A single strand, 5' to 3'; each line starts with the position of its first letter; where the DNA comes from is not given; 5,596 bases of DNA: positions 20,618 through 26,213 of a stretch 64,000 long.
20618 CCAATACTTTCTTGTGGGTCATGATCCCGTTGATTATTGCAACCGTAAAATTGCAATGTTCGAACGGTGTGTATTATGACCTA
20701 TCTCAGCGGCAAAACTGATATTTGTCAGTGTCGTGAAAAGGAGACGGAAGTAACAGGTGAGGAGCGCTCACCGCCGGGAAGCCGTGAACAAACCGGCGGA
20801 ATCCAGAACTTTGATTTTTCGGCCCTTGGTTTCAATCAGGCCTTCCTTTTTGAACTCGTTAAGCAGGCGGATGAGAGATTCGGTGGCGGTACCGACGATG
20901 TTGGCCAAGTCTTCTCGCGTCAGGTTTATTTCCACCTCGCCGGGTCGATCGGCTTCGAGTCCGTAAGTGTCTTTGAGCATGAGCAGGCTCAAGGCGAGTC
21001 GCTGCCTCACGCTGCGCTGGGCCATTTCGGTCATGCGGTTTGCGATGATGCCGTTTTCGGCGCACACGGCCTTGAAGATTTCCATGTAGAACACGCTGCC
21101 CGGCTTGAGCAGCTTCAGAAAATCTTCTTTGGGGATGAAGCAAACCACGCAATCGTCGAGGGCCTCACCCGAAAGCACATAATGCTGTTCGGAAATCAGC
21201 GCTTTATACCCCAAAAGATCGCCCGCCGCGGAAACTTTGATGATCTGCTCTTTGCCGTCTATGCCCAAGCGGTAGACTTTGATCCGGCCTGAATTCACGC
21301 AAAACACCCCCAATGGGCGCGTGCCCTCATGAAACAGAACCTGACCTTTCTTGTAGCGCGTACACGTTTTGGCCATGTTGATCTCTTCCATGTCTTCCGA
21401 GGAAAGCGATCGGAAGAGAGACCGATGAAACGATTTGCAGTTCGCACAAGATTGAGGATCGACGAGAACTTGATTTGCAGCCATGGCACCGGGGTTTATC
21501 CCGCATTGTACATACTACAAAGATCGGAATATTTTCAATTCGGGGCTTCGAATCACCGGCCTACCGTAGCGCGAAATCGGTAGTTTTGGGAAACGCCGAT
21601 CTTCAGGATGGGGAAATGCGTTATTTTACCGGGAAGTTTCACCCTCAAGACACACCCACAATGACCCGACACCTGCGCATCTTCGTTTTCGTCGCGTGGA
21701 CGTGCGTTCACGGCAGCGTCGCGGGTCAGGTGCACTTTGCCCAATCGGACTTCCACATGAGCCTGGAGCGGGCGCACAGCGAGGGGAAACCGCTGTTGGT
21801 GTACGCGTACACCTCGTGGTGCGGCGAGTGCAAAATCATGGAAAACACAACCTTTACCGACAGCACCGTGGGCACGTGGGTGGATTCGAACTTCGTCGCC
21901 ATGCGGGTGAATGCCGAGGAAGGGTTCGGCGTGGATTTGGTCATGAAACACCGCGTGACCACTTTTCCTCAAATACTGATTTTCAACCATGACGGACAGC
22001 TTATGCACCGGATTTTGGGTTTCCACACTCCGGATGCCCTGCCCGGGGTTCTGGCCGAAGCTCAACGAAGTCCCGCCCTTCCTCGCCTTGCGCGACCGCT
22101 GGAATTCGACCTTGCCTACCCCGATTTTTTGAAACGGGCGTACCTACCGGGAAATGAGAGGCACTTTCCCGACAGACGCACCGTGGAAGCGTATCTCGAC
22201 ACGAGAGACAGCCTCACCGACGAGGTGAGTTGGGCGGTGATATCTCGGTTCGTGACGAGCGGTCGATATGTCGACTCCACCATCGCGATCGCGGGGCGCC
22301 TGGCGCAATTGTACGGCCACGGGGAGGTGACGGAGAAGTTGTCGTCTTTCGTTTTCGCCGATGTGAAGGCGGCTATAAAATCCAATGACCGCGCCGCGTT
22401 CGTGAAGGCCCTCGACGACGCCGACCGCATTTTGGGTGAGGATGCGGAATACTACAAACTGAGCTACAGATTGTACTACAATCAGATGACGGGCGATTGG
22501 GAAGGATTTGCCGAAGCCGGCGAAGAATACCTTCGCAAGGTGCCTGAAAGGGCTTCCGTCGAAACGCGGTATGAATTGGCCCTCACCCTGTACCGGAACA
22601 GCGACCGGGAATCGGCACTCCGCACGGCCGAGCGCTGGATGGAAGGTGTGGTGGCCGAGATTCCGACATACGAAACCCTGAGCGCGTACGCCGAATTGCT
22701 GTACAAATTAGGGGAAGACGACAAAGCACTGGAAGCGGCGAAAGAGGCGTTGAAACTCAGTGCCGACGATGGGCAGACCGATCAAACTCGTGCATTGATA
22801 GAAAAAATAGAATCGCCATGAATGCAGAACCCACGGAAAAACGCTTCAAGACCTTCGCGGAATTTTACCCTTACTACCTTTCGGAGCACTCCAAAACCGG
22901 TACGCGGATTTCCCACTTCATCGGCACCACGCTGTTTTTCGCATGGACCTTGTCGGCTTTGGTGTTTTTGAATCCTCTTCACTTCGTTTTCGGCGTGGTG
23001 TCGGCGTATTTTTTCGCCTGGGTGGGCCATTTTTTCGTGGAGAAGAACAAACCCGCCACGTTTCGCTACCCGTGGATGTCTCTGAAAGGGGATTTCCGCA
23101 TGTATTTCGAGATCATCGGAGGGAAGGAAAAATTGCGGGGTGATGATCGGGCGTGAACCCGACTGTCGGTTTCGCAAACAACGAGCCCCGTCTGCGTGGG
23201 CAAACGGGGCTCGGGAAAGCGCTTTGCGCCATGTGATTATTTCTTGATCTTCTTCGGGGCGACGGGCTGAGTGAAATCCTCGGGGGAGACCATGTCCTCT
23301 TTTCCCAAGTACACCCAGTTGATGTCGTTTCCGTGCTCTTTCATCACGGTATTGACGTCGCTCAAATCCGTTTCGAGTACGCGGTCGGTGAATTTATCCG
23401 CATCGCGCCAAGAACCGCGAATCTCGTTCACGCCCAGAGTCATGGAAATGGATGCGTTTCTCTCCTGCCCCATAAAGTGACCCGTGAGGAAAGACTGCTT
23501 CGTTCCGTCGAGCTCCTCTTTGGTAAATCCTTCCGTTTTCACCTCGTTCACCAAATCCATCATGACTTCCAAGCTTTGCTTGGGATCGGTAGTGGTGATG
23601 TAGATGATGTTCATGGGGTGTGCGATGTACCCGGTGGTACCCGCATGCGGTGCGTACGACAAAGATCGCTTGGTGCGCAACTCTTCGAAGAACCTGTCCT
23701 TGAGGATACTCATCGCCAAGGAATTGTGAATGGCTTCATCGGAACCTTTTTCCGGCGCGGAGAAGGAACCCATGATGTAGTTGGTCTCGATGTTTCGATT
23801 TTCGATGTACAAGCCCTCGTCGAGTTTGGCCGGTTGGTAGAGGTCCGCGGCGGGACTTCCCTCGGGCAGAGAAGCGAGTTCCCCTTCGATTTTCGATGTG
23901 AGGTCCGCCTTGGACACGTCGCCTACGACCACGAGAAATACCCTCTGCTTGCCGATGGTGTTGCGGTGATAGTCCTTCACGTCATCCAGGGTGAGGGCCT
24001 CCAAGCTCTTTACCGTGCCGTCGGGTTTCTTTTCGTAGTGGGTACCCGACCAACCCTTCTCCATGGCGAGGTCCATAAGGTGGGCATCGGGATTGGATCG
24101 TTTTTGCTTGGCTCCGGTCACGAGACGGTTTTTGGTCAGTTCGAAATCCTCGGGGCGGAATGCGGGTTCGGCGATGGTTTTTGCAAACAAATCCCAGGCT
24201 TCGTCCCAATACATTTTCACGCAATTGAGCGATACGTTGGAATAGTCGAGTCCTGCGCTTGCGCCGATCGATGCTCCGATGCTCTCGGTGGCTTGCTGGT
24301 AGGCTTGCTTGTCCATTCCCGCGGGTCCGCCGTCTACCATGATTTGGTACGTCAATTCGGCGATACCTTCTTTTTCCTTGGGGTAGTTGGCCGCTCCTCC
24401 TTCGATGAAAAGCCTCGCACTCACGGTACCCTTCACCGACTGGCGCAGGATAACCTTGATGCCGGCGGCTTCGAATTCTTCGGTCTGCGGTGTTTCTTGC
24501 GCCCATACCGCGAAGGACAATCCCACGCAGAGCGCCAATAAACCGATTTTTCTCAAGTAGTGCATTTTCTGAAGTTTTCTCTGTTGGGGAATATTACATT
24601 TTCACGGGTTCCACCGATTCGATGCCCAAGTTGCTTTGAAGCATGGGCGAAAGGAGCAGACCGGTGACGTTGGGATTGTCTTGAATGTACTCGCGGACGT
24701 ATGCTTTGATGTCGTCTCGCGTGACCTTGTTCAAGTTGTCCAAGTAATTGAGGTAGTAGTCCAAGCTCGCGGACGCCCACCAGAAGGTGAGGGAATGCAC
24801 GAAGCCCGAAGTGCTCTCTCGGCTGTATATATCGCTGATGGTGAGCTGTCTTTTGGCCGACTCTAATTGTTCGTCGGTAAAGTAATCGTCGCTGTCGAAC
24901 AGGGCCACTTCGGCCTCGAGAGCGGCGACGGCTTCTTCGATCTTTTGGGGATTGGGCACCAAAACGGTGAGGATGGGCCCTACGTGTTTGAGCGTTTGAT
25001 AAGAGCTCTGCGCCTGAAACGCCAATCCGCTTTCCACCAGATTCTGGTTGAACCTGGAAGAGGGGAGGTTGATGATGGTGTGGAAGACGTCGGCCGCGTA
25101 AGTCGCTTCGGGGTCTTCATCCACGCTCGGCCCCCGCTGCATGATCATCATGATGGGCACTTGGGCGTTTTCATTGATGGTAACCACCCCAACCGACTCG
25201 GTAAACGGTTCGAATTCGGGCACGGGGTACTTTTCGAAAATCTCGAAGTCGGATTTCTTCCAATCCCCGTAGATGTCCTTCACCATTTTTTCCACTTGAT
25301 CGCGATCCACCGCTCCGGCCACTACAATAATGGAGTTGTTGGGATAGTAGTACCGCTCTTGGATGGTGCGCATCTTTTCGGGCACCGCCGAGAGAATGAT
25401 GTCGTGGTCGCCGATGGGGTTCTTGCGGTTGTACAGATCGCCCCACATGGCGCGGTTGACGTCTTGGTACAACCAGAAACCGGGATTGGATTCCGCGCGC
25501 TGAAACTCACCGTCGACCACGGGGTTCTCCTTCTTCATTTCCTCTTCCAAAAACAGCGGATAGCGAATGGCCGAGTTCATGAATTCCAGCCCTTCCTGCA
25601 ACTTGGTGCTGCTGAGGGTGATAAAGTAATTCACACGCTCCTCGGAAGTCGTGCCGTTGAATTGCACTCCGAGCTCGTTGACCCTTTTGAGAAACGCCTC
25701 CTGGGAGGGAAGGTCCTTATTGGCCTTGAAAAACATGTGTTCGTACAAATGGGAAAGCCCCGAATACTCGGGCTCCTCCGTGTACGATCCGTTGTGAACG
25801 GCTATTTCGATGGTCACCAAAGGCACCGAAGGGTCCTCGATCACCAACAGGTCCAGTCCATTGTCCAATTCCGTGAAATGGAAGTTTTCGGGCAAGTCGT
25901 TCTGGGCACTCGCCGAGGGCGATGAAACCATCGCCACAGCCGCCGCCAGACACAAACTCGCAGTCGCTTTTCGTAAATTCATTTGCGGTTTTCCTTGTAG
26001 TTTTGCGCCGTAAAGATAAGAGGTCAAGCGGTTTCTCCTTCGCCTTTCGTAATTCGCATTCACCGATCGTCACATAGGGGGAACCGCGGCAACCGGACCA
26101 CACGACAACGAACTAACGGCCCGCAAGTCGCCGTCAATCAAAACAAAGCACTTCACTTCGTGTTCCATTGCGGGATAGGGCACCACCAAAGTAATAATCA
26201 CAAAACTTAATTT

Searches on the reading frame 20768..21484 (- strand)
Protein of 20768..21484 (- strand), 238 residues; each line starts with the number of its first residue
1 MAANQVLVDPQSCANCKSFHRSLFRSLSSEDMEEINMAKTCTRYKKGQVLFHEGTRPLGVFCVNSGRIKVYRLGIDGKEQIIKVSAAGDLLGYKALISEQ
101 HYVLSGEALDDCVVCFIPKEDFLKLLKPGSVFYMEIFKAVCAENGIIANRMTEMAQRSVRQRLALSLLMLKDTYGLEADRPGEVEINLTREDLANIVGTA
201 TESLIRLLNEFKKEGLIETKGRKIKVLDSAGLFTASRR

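Call 22: search_protein_families(library=pfam, proteins=[window:20768-21484:-])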
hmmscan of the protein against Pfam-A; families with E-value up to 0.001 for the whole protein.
window:20768-21484:- (238 aa): 3 families
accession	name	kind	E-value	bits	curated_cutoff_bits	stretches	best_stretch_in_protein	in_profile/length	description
PF00027.35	cNMP_binding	-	1.4e-22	79.9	27.5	1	43-127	3-87/89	Cyclic nucleotide-binding domain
PF13545.12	HTH_Crp_2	-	3.2e-18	65.9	27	1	161-232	1-67/70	Crp-like helix-turn-helix domain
PF00325.26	Crp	-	4e-06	26.9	21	1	187-217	2-32/32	Bacterial regulatory proteins, crp family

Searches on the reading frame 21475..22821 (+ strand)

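Call 22: search_protein_families(library=pfam, proteins=[window:21475-22821:+])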
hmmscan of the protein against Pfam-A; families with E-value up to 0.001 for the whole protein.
window:21475-22821:+ (448 aa): 5 families
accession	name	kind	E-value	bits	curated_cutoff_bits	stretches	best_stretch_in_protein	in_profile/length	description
PF13899.12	Thioredoxin_7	-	2.7e-11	43.9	27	1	90-171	3-82/83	Thioredoxin-like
PF13098.12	Thioredoxin_2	-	6.8e-09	36.5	27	1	101-189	2-100/104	Thioredoxin-like domain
PF03190.21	Thioredox_DsbH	-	5.7e-08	33.3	27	1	96-159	29-92/163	Protein of unknown function, DUF255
PF00085.26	Thioredoxin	-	3.5e-07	30.6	23.5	1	89-189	6-97/103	Thioredoxin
PF07719.23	TPR_2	-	0.00014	22.2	27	0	400-429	2-31/34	Tetratricopeptide repeat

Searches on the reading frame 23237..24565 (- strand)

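Call 22: search_protein_families(library=pfam, proteins=[window:23237-24565:-])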
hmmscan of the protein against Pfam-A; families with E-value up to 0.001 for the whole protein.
window:23237-24565:- (442 aa): 2 families
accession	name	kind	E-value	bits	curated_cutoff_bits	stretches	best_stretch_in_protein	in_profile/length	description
PF05193.26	Peptidase_M16_C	-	2.4e-20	73.6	23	1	191-358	2-180/181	Peptidase M16 inactive domain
PF00675.25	Peptidase_M16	-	2.6e-12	47.3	22.3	1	38-179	2-143/149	Insulinase (Peptidase family M16)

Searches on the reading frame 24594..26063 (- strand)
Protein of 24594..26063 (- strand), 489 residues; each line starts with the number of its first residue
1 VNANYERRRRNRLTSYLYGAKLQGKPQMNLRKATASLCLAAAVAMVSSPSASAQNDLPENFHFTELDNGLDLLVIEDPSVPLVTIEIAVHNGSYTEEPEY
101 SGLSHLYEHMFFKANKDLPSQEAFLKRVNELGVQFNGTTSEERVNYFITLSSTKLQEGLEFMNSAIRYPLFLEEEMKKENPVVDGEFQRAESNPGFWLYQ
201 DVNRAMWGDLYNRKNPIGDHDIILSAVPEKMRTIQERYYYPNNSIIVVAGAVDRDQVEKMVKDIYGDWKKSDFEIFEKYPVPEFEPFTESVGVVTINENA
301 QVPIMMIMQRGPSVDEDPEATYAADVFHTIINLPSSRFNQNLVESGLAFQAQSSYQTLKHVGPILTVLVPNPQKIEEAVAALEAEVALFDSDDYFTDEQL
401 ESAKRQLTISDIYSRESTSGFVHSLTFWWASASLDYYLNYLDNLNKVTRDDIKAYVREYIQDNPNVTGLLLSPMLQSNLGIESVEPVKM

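Call 22: search_protein_families(library=pfam, proteins=[window:24594-26063:-])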
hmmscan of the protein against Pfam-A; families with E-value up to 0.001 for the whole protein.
window:24594-26063:- (489 aa): 2 families
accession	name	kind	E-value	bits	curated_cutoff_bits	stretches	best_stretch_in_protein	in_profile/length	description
PF05193.26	Peptidase_M16_C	-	1.2e-25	90.9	23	1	228-407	4-181/181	Peptidase M16 inactive domain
PF00675.25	Peptidase_M16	-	4.1e-25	88.9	22.3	1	74-207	4-136/149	Insulinase (Peptidase family M16)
